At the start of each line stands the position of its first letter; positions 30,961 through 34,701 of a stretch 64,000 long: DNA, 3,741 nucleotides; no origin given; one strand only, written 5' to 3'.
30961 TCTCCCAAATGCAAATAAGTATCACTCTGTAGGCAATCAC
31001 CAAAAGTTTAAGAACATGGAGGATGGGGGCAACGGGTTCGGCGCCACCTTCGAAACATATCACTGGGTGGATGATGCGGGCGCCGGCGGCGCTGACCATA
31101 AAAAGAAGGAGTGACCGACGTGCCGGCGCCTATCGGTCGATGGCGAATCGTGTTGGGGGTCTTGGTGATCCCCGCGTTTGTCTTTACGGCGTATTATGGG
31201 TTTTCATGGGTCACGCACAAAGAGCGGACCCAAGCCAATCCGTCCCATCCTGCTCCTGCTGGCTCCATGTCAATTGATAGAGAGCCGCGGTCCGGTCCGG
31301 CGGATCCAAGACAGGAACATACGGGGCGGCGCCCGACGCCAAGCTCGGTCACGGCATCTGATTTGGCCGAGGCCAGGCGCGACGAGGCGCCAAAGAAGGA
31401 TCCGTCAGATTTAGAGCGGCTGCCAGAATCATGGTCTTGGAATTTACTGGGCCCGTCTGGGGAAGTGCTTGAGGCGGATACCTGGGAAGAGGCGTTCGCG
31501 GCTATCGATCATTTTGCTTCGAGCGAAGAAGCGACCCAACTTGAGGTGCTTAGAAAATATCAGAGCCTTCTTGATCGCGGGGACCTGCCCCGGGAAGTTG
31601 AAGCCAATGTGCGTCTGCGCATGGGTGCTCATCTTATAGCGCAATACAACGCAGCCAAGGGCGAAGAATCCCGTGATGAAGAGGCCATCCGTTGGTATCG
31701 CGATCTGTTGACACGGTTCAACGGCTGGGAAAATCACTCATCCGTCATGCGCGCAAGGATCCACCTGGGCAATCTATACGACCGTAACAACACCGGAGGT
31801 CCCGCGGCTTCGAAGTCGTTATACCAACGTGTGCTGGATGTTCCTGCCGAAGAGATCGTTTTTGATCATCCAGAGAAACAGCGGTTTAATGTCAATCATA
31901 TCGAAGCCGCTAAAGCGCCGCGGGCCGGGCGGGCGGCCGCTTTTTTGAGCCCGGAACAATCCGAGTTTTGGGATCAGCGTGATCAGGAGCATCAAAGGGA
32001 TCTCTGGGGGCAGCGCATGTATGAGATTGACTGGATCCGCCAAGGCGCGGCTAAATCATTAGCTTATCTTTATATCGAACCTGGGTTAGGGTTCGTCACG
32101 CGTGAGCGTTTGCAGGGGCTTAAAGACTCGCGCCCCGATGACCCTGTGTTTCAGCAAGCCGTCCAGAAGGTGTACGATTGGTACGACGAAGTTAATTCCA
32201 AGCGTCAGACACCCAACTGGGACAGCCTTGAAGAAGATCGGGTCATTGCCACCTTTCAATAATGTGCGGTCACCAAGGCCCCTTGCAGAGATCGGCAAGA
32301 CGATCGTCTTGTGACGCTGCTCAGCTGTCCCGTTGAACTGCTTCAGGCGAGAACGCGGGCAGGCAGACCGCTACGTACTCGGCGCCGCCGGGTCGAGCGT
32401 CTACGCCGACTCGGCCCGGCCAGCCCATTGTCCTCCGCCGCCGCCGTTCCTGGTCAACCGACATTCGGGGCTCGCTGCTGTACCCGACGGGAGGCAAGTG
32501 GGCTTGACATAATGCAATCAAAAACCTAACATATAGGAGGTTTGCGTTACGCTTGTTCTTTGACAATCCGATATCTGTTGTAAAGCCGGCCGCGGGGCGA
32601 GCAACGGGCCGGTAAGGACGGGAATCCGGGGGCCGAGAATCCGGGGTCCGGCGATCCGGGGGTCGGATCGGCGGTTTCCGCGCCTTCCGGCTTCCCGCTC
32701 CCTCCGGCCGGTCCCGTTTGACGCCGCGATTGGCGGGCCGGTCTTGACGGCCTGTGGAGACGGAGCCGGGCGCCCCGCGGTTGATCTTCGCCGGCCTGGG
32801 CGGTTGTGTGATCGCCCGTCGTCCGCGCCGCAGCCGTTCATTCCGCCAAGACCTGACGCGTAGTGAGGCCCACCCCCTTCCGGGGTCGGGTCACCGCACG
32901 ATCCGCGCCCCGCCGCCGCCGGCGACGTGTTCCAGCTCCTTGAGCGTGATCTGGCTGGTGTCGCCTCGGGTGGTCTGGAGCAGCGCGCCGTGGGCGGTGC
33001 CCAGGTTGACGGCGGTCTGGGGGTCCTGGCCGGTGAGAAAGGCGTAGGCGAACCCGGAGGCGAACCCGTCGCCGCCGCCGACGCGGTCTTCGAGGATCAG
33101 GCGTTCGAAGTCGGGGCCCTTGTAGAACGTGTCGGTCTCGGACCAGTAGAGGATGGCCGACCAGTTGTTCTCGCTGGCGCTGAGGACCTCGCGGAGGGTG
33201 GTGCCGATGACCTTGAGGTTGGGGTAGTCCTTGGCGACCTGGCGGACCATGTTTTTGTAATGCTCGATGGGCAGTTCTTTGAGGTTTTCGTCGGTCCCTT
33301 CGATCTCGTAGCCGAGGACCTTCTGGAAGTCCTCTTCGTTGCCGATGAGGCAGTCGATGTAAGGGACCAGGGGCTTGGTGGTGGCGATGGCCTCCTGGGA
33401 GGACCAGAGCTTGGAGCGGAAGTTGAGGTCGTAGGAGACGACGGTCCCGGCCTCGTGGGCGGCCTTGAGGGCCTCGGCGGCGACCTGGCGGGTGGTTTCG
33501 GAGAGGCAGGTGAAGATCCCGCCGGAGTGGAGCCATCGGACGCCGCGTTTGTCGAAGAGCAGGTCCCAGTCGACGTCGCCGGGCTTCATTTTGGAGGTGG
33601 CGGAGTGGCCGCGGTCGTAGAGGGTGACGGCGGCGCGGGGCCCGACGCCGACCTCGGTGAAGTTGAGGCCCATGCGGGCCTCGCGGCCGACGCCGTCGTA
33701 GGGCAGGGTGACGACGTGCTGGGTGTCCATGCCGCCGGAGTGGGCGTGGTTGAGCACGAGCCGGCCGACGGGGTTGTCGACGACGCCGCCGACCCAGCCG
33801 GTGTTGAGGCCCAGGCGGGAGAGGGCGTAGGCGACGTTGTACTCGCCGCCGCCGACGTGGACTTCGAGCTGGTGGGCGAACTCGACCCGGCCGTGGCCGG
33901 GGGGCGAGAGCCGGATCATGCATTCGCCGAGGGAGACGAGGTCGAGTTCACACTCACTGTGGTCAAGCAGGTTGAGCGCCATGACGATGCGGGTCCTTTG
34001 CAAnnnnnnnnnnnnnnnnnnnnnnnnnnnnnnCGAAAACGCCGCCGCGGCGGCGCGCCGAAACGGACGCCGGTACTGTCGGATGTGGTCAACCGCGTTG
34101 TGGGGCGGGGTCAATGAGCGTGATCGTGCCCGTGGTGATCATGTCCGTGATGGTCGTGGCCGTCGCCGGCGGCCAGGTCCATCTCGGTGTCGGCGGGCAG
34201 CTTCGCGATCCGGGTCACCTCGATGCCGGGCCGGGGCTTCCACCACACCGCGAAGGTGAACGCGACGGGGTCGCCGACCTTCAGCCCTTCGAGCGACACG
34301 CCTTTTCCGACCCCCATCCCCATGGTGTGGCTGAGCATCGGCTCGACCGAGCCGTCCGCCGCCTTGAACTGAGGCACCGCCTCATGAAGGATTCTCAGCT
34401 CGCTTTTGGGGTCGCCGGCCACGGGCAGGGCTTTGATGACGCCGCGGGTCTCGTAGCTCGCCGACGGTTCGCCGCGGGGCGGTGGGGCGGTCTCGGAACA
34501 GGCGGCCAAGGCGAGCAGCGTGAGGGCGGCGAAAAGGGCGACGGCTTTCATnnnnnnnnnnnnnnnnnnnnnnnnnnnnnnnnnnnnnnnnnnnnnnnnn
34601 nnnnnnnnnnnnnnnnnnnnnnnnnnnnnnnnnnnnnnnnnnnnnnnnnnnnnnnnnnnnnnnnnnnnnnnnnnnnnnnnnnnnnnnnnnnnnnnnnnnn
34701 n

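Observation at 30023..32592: A 2.4-kb low-GC segment bracketed by about 90-bp direct repeats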

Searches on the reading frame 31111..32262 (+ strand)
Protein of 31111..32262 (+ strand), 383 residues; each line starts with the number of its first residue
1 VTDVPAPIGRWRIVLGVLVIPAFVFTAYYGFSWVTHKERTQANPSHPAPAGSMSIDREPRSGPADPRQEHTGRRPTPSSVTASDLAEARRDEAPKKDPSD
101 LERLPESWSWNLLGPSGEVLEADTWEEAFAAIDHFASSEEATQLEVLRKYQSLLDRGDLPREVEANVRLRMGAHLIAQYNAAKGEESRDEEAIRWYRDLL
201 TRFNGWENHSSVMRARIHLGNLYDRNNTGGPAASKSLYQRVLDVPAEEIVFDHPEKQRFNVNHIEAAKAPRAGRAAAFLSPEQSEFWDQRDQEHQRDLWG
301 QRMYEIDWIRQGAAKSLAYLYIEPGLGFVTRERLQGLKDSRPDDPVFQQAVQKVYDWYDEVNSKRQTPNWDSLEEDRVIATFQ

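Call 12: search_protein_families(library=pfam, proteins=[window:31111-32262:+], max_evalue=0.01)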
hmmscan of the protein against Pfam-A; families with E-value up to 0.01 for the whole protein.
window:31111-32262:+ (383 aa): 0 families

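Call 14: find_encoding_contigs(protein=window:31111-32262:+, flank=10000, max_places=10)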
Protein window:31111-32262:+ (383 aa): no gene with exactly this product is on record in the collection.

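Call 28: find_homologous_proteins(query=window:31111-32262:+, max_evalue=0.001)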
Query window:31111-32262:+ (383 aa): 2 proteins with E <= 0.001 among 8000 candidates.
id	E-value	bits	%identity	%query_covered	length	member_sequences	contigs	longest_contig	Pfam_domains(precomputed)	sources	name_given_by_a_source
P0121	2.7e-220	749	100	86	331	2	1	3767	-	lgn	-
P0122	9.3e-48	181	36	83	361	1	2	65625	-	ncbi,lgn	-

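Call 29: find_encoding_contigs(protein=P0122, flank=10000, max_places=4)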
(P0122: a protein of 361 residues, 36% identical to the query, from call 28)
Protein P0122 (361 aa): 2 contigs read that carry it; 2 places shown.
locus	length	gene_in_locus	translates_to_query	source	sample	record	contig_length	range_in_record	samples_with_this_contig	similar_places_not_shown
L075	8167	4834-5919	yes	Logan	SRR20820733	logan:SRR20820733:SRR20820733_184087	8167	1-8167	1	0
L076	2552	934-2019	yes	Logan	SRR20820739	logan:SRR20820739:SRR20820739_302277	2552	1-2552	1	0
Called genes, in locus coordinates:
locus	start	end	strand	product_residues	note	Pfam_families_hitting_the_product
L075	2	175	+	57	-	?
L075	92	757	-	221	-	-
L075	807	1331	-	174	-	-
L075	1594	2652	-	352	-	PF00165:HTH_AraC (weak), PF12833:HTH_18, PF00165:HTH_AraC (weak)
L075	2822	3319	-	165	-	PF00293:NUDIX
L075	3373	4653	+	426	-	PF00083:Sugar_tr, PF07690:MFS_1, PF00083:Sugar_tr, PF07690:MFS_1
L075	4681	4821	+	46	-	-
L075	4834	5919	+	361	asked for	-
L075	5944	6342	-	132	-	PF00111:Fer2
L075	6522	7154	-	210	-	-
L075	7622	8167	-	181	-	?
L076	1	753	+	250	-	?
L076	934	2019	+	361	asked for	-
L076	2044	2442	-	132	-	PF00111:Fer2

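Call 30: find_encoding_contigs(protein=P0121, flank=10000, max_places=4)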
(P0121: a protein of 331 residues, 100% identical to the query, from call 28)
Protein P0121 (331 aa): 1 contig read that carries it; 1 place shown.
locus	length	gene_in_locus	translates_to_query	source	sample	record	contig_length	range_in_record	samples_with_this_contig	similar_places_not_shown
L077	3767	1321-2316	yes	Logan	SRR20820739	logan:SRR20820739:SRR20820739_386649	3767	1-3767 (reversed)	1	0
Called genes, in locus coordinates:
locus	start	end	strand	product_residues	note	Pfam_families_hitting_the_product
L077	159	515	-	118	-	PF06108:DUF952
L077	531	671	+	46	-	-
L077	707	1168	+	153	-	-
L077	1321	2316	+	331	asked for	-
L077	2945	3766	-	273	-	?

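Call 34: search_protein_families(library=phrogs, proteins=[window:31111-32262:+], max_evalue=0.1)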
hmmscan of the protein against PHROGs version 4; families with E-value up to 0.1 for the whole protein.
window:31111-32262:+ (383 aa): 0 families

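Call 35: search_protein_families(library=ncbifam, proteins=[window:31111-32262:+], max_evalue=0.1)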
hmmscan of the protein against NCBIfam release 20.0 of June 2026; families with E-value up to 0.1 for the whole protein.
window:31111-32262:+ (383 aa): 0 families

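Call 43: search_protein_families(library=pfam, proteins=[P0122], max_evalue=0.01)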
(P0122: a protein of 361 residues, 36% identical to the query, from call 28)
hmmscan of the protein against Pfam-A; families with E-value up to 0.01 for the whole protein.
P0122 (361 aa): 0 families

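Call 50: search_dna_similar(query=window:31111-32262:+, collection=plasmids, mode=protein, max_rows=10, max_evalue=0.001)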
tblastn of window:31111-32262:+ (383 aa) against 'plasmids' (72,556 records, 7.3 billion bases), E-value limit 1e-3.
No match.

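Call 73: search_protein_families(library=padloc, proteins=[window:31111-32262:+], max_evalue=0.01)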
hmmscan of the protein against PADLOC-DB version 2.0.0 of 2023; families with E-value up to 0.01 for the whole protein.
window:31111-32262:+ (383 aa): 0 families

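Call 81: predict_structure(alignment_id=A4)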
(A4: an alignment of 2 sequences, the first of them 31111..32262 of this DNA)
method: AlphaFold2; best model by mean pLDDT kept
length: 383 residues; sequences in the alignment: 2
mean_pLDDT: 64.5   pTM: 0.62
mean pLDDT of the five models: 64.5, 61.6, 60.6, 59.7, 58.9
residues with pLDDT >= 90: 47; 70-90: 145; 50-70: 60; < 50: 131
segments of 3 or more residues with pLDDT < 50: 1-109, 271-279, 281-287
pLDDT, mean of each block of 10 residues (from residue 1): 33 32 34 31 29 31 34 30 35 33 39 57 88 87 86 88 89 82 60 89 89 93 79 91 87 66 53 42 49 75 87 89 66 85 88 85 72 69 64
secondary structure, 60 per line:
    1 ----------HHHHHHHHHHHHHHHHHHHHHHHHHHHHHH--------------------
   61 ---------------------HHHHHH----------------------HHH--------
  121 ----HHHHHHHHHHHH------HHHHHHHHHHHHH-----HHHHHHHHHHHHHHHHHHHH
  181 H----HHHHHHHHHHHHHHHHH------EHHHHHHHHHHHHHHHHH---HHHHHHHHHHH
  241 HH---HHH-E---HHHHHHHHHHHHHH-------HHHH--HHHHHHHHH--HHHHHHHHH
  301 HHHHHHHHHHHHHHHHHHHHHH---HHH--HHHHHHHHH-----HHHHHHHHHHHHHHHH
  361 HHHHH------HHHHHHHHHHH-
elements in order: H11-40 H82-87 H125-136 H143-155 H161-181 H186-202 H210-226 H230-242 H254-267 H275-278 H281-289 H292-322 H331-339 H345-365 H372-382

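Call 85: fold_search(model_id=the predicted structure, library=pdb)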
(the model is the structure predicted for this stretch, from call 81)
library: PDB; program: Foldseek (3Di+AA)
matches with E <= 10: 813; with E <= 0.001: 0
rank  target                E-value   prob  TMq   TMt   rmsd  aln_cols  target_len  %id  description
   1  7aie_A                2.1e-02  1.00  0.26  0.44  13.8       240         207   13  Crystal structure of a truncated form of the KLC1-TPR domain ([A1-B5] fragment) - Monoclinic crystal form (released 2021-10-06)
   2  6swu_F                2.9e-02  0.96  0.24  0.31  16.7       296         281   14  Crystal structure of the TPR domain of KLC1 in complex with an engineered high-affinity cargo peptide. (released 2020-09-30)
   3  7aie_B                3.4e-02  0.99  0.26  0.44  13.8       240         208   14  Crystal structure of a truncated form of the KLC1-TPR domain ([A1-B5] fragment) - Monoclinic crystal form (released 2021-10-06)
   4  5fjy_A                4.3e-02  0.98  0.26  0.36  18.2       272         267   14  Crystal structure of mouse kinesin light chain 2 (residues 161-480) (released 2016-02-24)
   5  6vfh_A                4.9e-02  1.00  0.23  0.66   9.6       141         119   18  De novo designed tetrahedral nanoparticle T33_dn10 (released 2020-08-12)
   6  5wxn_A                4.9e-02  0.89  0.20  0.30  17.3       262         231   14  Structure of the LKB1 and 14-3-3 complex (released 2017-04-19)
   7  6v8e_D                5.1e-02  1.00  0.23  0.68   8.8       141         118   18  Computationally designed C3-symmetric homotrimer from TPR repeat protein (released 2020-08-12)
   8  6v8e_A                5.3e-02  1.00  0.23  0.68   9.8       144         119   17  Computationally designed C3-symmetric homotrimer from TPR repeat protein (released 2020-08-12)
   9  2fo7                  5.3e-02  1.00  0.23  0.58  12.6       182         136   15  Crystal structure of an 8 repeat consensus TPR superhelix (trigonal crystal form) (released 2006-03-07)
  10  8v24_A                5.3e-02  0.99  0.24  0.28  18.0       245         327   15  LapB cytoplasmic domain in complex with LpxC (released 2024-04-24)
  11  4wrq_B                5.6e-02  0.99  0.25  0.39  12.8       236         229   11  Crystal Structure of 14-3-3 zeta with Chibby peptide (released 2015-05-06)
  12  6f9i_B                5.6e-02  0.96  0.24  0.32  14.2       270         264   12  Crystal structure of KLC2 bound to the second tryptophan-acidic motif peptide from calsyntenin-1 (released 2018-09-05)
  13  7nri_D                5.8e-02  0.97  0.21  0.34  12.8       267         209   13  Structure of the darobactin-bound E. coli BAM complex (BamABCDE) (released 2021-04-21)
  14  7ai4_B                6.3e-02  0.96  0.25  0.38  14.8       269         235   12  Crystal structure of the KLC1-TPR domain truncated from its nonTPR region ([A1-B6]-Delta-nonTPR fragment) (released 2021-10-06)
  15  9k7u_A                6.6e-02  0.98  0.18  0.43  14.9       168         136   14  Crystal structure of designed zinc-induced heterodimer Heter-Zn2-HEHE-22 (released 2025-10-29)
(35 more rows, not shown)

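Call 89: find_related_loci(query=A3, collection=viral_contigs, flank=6000)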
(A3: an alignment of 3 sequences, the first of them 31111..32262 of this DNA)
Query A3 (383 aa) in viral_contigs; peptide patterns used: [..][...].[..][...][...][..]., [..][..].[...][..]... (x = any residue, [..] = any of these).
143 stretches matched a pattern, but none encodes a relative of the query by tblastn (E <= 1e-3).

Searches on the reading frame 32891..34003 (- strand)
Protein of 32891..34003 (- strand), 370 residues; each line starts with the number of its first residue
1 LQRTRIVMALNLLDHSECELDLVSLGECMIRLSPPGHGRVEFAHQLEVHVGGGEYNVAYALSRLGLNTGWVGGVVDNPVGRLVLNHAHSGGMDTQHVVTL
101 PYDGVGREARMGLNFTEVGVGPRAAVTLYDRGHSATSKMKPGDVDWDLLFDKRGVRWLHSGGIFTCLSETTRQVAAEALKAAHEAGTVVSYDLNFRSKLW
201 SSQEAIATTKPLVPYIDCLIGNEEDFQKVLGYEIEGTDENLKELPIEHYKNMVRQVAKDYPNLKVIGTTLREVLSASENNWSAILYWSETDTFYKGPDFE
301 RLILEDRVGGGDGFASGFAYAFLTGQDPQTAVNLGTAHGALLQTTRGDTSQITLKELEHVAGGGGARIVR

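Call 12: search_protein_families(library=pfam, proteins=[window:32891-34003:-], max_evalue=0.01)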
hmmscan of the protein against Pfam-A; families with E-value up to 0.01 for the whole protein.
window:32891-34003:- (370 aa): 1 family
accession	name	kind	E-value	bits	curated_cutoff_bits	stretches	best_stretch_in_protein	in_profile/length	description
PF00294.29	PfkB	-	9.9e-28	97.8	25.8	2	21-245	3-213/302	pfkB family carbohydrate kinase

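Call 13: find_encoding_contigs(protein=window:32891-34003:-, flank=10000, max_places=10)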
Protein window:32891-34003:- (370 aa): no gene with exactly this product is on record in the collection.

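Call 16: find_homologous_proteins(query=window:32891-34003:-, max_evalue=1e-30)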
Query window:32891-34003:- (370 aa): 7998 proteins with E <= 1e-30 among 8000 candidates; the best 120 are listed.
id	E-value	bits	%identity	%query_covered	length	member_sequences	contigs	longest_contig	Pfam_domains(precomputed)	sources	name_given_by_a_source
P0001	4.2e-246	834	100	98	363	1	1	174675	PF00294.30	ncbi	-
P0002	2.0e-216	736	87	98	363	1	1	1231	PF00294.30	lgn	-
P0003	5.0e-215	731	86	98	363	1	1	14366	PF00294.30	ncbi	ncbi:MAG: sugar kinase [Phycisphaeraceae bacterium]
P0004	1.1e-214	730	86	98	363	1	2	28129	PF00294.30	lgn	-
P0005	3.8e-213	725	87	98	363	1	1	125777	PF00294.30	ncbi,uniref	ncbi:sugar kinase [Phycisphaerales bacterium AB-hyl4]|uniref:Sugar kinase n=1 Tax=Natronomicrosphaer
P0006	9.2e-212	721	86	98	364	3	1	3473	PF00294.30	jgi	-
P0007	1.0e-210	717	85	98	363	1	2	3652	PF00294.30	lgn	-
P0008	5.8e-210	715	85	98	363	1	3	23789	PF00294.30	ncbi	ncbi:MAG: sugar kinase [Phycisphaeraceae bacterium]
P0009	6.9e-210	715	86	98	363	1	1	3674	PF00294.30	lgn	-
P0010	1.1e-209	714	85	98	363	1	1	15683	PF00294.30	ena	-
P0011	1.3e-209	714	85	98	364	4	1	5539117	PF00294.30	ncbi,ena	-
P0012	2.1e-209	713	83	98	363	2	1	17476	PF00294.30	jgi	-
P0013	3.6e-209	712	84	98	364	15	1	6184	PF00294.30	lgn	-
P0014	2.5e-208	709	82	98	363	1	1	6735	PF00294.30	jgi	jgi:2-dehydro-3-deoxygluconokinase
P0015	4.1e-208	709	84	98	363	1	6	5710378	PF00294.30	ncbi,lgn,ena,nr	ncbi:sugar kinase [Planctomycetales bacterium ZRK34]|nr:sugar kinase [Planctomycetales bacterium ZRK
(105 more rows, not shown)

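Call 17: find_encoding_contigs(protein=P0001, flank=10000, max_places=4)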
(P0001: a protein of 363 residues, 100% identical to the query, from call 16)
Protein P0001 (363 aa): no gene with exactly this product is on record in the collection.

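Call 18: find_encoding_contigs(protein=P0005, flank=10000, max_places=3)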
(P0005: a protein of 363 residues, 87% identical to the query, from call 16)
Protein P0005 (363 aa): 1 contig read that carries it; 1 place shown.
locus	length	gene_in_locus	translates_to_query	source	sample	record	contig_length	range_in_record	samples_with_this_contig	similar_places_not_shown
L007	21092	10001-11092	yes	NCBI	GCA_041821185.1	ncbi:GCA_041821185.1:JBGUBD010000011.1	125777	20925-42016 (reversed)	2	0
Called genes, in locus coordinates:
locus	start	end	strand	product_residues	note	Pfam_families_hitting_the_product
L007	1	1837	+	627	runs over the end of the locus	PF01343:Peptidase_S49, PF00574:CLP_protease (weak), PF25145:NfeD1b_N (weak), PF01343:Peptidase_S49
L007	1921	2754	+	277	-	PF01128:IspD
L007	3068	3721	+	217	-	PF09557:DUF2382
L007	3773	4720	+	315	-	PF09557:DUF2382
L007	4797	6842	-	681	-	PF02922:CBM_48, PF00128:Alpha-amylase, PF02806:Alpha-amylase_C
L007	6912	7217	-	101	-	-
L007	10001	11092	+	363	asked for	PF00294:PfkB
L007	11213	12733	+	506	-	PF13231:PMT_2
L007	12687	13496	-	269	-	PF25084:LbH_EIF2B (faint), PF25087:GMPPB_C (faint), PF00132:Hexapep (weak), PF13720:Acetyltransf_11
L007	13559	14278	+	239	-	PF21948:LplA-B_cat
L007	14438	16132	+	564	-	PF03739:LptF_LptG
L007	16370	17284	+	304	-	PF01565:FAD_binding_4, PF02873:MurB_C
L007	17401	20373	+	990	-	PF00005:ABC_tran (faint), PF02463:SMC_N (faint), PF03193:RsgA_GTPase (faint), PF05729:NACHT (faint), PF13191:AAA_16 (faint), PF13401:AAA_22 (faint), PF17760:UvrA_inter, PF17755:UvrA_DNA-bind, +5 more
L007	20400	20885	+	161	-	PF01243:PNPOx_N, PF12900:Pyridox_ox_2 (weak)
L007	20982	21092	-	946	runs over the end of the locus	PF01751:Toprim, PF01131:Topoisom_bac, PF01396:Zn_ribbon_Top1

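Call 19: find_encoding_contigs(protein=P0011, flank=10000, max_places=3)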
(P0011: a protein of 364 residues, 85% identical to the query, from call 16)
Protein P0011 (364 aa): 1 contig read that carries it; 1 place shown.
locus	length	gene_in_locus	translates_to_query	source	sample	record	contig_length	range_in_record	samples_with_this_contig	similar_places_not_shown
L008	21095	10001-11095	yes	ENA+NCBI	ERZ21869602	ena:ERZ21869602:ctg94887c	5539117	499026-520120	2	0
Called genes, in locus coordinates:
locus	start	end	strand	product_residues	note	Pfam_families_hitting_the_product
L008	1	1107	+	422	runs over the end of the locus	PF05426:Alginate_lyase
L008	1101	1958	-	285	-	PF00753:Lactamase_B, PF23023:Anti-Pycsar_Apyc1 (weak), PF12706:Lactamase_B_2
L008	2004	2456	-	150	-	-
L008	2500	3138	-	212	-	PF01081:Aldolase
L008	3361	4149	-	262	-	PF00106:adh_short, PF08659:KR, PF13561:adh_short_C2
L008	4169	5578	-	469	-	-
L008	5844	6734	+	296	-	PF00165:HTH_AraC, PF12833:HTH_18, PF00165:HTH_AraC (weak)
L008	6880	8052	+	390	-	PF01408:GFO_IDH_MocA (weak), PF22725:GFO_IDH_MocA_C3, PF02894:GFO_IDH_MocA_C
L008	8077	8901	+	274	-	PF01261:AP_endonuc_2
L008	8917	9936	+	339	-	PF08240:ADH_N, PF00107:ADH_zinc_N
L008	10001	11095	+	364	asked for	PF00294:PfkB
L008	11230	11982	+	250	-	PF20772:TACO1_YebC_N, PF01709:Transcrip_reg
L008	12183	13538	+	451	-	PF03572:Peptidase_S41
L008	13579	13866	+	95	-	PF00708:Acylphosphatase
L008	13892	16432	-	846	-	PF22666:Glyco_hydro_2_N2, PF00703:Glyco_hydro_2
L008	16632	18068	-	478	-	PF02614:UxaC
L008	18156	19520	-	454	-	PF00884:Sulfatase, PF01663:Phosphodiest (faint), PF16347:SGSH_C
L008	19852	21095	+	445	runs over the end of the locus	PF03825:Nuc_H_symport, PF07690:MFS_1, PF12832:MFS_1_like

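Call 78: find_encoding_contigs(protein=P0004, flank=8000, max_places=3)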
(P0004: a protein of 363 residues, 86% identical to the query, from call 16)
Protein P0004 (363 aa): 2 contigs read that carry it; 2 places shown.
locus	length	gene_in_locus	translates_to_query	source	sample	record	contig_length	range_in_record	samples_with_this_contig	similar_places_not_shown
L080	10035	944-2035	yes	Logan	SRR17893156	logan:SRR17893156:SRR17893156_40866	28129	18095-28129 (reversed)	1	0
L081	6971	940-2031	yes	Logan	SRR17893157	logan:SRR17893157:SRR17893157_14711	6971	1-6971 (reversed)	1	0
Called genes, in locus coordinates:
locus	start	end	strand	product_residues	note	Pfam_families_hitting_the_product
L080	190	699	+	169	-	-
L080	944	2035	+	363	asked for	PF00294:PfkB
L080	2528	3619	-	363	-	PF09982:LpxR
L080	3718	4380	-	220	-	PF04336:ACP_PD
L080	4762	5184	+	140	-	PF00293:NUDIX, PF14815:NUDIX_4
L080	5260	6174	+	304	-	PF01061:ABC2_membrane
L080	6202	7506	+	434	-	PF00005:ABC_tran, PF13304:AAA_21 (faint)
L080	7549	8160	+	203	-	PF25087:GMPPB_C (faint), PF25084:LbH_EIF2B (faint), PF00132:Hexapep, PF14602:Hexapep_2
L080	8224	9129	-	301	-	PF04909:Amidohydro_2 (weak)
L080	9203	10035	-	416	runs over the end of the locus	PF01041:DegT_DnrJ_EryC1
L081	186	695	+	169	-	-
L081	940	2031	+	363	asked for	PF00294:PfkB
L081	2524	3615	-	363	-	PF09982:LpxR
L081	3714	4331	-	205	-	PF04336:ACP_PD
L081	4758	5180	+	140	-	PF00293:NUDIX, PF14815:NUDIX_4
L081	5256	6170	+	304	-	PF01061:ABC2_membrane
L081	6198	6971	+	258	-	?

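Call 79: find_encoding_contigs(protein=P0003, flank=8000, max_places=3)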
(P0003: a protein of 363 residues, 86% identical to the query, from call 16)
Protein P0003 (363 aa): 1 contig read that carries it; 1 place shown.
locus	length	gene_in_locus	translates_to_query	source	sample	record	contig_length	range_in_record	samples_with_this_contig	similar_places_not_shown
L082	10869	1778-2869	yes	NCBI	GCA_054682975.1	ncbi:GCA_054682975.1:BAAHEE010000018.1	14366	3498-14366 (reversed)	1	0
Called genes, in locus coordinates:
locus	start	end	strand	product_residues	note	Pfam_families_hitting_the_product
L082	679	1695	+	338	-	PF08240:ADH_N, PF00107:ADH_zinc_N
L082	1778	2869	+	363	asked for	PF00294:PfkB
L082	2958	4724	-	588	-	PF10114:PocR (weak), PF01590:GAF, PF13185:GAF_2, PF13492:GAF_3, PF07228:SpoIIE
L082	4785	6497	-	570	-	-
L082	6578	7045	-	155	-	PF03449:GreA_GreB_N, PF01272:GreA_GreB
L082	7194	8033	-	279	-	-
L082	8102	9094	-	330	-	PF02826:2-Hacid_dh_C, PF03720:UDPG_MGDP_dh_C (weak)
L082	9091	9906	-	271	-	PF01261:AP_endonuc_2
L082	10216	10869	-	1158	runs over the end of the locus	-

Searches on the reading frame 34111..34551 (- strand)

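Call 12: search_protein_families(library=pfam, proteins=[window:34111-34551:-], max_evalue=0.01)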
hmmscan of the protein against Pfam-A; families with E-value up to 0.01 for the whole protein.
window:34111-34551:- (146 aa): 1 family
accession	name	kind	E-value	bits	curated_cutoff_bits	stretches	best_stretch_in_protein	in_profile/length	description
PF11604.15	CusF_Ec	-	0.0051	17.1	27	0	34-101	3-59/72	Copper binding periplasmic protein CusF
